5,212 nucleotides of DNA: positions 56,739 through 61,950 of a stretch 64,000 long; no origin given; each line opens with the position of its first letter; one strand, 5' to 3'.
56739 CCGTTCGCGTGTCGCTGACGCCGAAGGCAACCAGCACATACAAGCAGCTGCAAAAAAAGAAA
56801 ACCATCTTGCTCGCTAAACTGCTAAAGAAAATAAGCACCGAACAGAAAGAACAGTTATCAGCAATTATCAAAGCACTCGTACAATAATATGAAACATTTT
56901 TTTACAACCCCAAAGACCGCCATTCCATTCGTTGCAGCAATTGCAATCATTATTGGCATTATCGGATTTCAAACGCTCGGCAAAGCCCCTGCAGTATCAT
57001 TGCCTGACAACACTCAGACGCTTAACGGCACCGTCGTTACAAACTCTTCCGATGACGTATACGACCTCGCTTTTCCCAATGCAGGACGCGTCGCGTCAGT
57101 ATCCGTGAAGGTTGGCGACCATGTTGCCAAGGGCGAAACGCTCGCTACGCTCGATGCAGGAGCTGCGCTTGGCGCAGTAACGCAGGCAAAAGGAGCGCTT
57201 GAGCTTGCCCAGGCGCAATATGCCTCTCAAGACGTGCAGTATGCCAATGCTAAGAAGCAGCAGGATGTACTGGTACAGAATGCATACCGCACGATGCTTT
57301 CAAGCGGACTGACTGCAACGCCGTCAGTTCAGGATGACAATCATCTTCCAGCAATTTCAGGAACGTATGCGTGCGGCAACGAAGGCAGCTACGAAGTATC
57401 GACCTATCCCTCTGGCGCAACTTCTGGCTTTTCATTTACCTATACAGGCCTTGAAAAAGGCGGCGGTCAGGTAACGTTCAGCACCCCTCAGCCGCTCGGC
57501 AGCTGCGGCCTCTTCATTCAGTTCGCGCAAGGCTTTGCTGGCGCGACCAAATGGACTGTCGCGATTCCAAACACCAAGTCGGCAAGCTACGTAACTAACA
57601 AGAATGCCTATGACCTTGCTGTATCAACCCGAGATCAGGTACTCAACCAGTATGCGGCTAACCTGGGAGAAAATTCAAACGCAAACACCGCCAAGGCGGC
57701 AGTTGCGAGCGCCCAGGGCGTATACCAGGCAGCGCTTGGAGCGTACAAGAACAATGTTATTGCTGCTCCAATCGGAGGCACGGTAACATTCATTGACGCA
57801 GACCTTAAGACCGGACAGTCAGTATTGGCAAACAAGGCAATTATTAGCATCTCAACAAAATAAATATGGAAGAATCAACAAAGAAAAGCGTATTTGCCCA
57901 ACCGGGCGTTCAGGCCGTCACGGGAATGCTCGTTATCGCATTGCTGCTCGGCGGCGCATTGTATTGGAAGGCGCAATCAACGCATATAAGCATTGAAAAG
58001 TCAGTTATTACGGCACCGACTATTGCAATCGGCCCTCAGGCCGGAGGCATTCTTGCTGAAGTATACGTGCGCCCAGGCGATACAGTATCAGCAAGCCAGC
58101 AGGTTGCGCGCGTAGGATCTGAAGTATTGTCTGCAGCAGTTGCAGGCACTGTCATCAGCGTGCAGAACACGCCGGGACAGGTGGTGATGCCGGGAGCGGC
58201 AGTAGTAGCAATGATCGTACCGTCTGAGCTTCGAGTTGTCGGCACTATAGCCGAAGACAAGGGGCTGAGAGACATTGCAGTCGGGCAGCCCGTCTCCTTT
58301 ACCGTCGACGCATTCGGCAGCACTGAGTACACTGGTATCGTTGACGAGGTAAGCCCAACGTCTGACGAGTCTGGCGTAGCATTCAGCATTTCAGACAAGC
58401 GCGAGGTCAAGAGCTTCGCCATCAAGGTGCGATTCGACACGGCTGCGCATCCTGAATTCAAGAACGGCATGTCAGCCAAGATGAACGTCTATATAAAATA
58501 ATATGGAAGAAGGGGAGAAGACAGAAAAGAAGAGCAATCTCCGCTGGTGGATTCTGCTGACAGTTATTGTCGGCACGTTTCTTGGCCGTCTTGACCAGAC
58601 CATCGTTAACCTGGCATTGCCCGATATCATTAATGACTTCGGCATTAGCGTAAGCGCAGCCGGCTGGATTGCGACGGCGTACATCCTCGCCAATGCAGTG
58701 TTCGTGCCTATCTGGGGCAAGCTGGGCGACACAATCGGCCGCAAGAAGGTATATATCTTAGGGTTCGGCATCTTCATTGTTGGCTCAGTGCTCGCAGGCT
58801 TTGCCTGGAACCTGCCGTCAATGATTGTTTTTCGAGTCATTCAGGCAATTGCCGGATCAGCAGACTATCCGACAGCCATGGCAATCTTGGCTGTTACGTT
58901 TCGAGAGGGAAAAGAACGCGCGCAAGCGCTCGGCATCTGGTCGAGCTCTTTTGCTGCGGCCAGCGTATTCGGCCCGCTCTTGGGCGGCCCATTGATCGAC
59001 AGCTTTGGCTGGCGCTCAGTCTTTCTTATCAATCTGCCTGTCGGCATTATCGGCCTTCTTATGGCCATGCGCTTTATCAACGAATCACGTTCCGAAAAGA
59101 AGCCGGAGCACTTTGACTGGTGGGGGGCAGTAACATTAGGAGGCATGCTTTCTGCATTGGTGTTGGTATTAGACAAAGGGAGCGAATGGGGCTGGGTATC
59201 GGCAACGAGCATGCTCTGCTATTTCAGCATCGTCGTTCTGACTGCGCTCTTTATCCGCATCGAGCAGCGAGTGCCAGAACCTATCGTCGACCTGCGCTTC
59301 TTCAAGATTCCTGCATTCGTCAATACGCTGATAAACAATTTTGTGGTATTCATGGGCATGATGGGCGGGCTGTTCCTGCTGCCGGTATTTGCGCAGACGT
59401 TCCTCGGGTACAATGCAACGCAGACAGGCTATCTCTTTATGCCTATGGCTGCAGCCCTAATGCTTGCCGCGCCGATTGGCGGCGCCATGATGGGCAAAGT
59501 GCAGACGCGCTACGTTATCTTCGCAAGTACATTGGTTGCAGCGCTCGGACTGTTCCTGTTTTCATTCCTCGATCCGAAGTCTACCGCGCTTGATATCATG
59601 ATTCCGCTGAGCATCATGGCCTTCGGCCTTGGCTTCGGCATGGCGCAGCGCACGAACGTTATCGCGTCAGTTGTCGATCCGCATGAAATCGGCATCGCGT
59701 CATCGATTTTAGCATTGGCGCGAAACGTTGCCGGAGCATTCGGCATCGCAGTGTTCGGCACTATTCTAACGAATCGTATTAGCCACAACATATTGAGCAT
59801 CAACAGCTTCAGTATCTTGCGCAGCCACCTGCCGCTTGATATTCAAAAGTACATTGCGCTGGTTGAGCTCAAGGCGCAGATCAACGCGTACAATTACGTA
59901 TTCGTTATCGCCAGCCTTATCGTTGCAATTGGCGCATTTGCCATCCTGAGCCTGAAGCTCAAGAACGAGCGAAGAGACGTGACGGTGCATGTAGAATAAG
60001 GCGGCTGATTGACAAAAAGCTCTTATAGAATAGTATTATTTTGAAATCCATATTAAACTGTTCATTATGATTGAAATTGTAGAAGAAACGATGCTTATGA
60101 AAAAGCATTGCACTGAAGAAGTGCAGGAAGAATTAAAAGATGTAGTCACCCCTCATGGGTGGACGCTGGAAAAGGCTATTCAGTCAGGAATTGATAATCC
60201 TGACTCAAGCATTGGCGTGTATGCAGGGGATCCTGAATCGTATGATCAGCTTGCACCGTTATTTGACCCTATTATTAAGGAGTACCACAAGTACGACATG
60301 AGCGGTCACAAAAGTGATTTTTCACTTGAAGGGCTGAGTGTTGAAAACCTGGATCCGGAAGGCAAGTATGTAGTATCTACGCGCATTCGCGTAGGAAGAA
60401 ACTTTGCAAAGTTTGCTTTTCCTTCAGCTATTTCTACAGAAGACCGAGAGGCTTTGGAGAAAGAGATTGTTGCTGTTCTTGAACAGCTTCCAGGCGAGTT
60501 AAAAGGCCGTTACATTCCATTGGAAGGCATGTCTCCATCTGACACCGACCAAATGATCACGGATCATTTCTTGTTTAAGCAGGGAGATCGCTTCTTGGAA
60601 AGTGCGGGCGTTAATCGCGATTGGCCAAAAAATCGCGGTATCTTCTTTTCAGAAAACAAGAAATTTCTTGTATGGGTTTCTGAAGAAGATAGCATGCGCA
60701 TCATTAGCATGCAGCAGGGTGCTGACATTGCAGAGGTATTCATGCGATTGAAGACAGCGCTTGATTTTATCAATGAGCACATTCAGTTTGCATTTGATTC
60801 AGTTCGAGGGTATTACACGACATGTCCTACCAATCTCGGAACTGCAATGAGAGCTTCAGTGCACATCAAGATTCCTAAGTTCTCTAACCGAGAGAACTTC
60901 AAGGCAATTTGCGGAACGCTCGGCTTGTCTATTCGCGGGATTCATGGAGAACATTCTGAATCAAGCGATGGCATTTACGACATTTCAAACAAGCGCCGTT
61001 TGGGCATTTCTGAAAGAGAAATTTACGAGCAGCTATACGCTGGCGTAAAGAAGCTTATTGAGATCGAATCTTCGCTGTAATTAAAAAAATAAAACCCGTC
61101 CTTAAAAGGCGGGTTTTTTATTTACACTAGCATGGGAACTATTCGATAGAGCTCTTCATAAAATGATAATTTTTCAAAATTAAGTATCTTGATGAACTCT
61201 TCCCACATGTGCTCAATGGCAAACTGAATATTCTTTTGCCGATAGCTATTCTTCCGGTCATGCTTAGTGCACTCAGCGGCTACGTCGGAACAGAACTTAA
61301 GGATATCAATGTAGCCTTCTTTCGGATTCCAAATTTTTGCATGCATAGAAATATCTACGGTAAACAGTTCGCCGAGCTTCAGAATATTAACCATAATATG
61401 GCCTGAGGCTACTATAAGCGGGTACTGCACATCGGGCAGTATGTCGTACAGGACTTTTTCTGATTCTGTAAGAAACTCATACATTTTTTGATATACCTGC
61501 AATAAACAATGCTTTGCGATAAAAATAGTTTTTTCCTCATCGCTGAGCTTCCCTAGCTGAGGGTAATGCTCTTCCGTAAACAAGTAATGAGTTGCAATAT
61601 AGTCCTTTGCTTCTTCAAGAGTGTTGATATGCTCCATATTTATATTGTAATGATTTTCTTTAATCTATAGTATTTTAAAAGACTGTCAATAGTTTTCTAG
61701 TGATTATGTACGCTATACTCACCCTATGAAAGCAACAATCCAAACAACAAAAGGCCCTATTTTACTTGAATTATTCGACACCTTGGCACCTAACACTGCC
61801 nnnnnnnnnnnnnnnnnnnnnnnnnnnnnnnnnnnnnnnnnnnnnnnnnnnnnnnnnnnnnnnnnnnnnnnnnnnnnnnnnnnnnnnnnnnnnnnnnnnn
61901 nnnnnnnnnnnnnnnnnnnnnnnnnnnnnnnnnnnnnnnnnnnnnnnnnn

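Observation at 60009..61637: Animal-type arginine kinase on a low-GC islet with its own promoter and terminator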

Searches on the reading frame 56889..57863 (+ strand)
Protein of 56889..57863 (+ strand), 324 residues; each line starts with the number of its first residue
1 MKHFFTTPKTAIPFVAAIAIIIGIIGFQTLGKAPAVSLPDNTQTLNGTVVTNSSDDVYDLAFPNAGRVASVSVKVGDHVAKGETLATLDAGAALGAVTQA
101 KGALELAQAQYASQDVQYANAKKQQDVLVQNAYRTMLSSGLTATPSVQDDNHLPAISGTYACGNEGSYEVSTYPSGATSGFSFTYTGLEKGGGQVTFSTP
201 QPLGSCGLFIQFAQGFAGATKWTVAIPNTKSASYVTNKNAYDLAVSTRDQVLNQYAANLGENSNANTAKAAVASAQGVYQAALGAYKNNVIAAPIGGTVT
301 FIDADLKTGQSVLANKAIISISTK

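Call 3: search_protein_families(library=pfam, proteins=[window:56889-57863:+])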
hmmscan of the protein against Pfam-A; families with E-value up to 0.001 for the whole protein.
window:56889-57863:+ (324 aa): 3 families
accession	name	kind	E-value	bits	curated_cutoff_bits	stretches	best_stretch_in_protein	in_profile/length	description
PF13533.13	Biotin_lipoyl_2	-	5.6e-07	29.7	29.8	1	62-89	5-32/32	Biotin-lipoyl like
PF13437.12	HlyD_3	-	0.00018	22.6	22.2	0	63-91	5-33/106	HlyD family secretion protein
PF00364.28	Biotin_lipoyl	-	0.0004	20.6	22.1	0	62-89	5-37/73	Biotin-requiring enzyme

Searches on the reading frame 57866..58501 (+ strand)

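Call 3: search_protein_families(library=pfam, proteins=[window:57866-58501:+])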
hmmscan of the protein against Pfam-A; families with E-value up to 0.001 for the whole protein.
window:57866-58501:+ (211 aa): 3 families
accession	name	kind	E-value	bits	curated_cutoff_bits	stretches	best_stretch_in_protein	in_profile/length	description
PF16576.10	HlyD_D23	-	9.9e-11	41.8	30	1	88-168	111-190/214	Barrel-sandwich domain of CusB or HlyD membrane-fusion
PF13437.12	HlyD_3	-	1.1e-10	42.6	22.2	1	88-174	2-88/106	HlyD family secretion protein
PF00364.28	Biotin_lipoyl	-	0.00024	21.3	22.1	1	48-114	3-71/73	Biotin-requiring enzyme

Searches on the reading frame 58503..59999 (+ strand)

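Call 3: search_protein_families(library=pfam, proteins=[window:58503-59999:+])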
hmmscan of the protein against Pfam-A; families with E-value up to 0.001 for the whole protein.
window:58503-59999:+ (498 aa): 3 families
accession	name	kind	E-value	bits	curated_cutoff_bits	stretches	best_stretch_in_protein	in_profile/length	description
PF07690.21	MFS_1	-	1e-61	209.2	33.4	1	22-414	2-346/347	Major Facilitator Superfamily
PF13347.12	MFS_2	-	6.9e-06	25.3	27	1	49-170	257-386/427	MFS/sugar transport protein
PF00083.30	Sugar_tr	-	7.8e-05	22.2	22.3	1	50-117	45-115/452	Sugar (and other) transporter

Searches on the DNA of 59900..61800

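Call 69: search_rna_families(source=window, start=59900, end=61800, threshold=evalue, max_evalue=1)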
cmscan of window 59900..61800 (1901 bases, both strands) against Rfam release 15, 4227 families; matches with E-value up to 1: 8.
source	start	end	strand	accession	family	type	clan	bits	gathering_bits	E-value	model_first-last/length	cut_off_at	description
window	61057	61123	+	RF02495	ohsC_RNA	Gene; antitoxin;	-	23.8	50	0.99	1-77/77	no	Oppression of Hydrophobic ORF by sRNA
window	61083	61145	-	RF01772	rnk_pseudo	Cis-reg; leader;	-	22.3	55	0.68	1-108/108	no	Pseudomonas rnk leader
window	61043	61124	+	RF00506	Thr_leader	Cis-reg; leader;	-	22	55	0.31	1-118/118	no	Threonine operon leader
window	61035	61122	+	RF00513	Trp_leader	Cis-reg; leader;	-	21.8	41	0.19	1-100/100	no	Tryptophan operon leader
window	61047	61122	+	RF00125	IS128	Gene; sRNA;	-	19.2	80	0.5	123-198/209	no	IS128 RNA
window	61075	61120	+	RF00512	Leu_leader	Cis-reg; leader;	-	19.2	50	0.65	1-148/148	no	Leucine operon leader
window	61006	61153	+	RF01699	Clostridiales-1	Gene; sRNA;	-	19.1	48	0.32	1-166/166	no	Clostridiales-1 RNA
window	61008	61127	+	RF02609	BSR0602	Gene; sRNA;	-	17.7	191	0.43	1-169/169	no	Brucella sRNA 0602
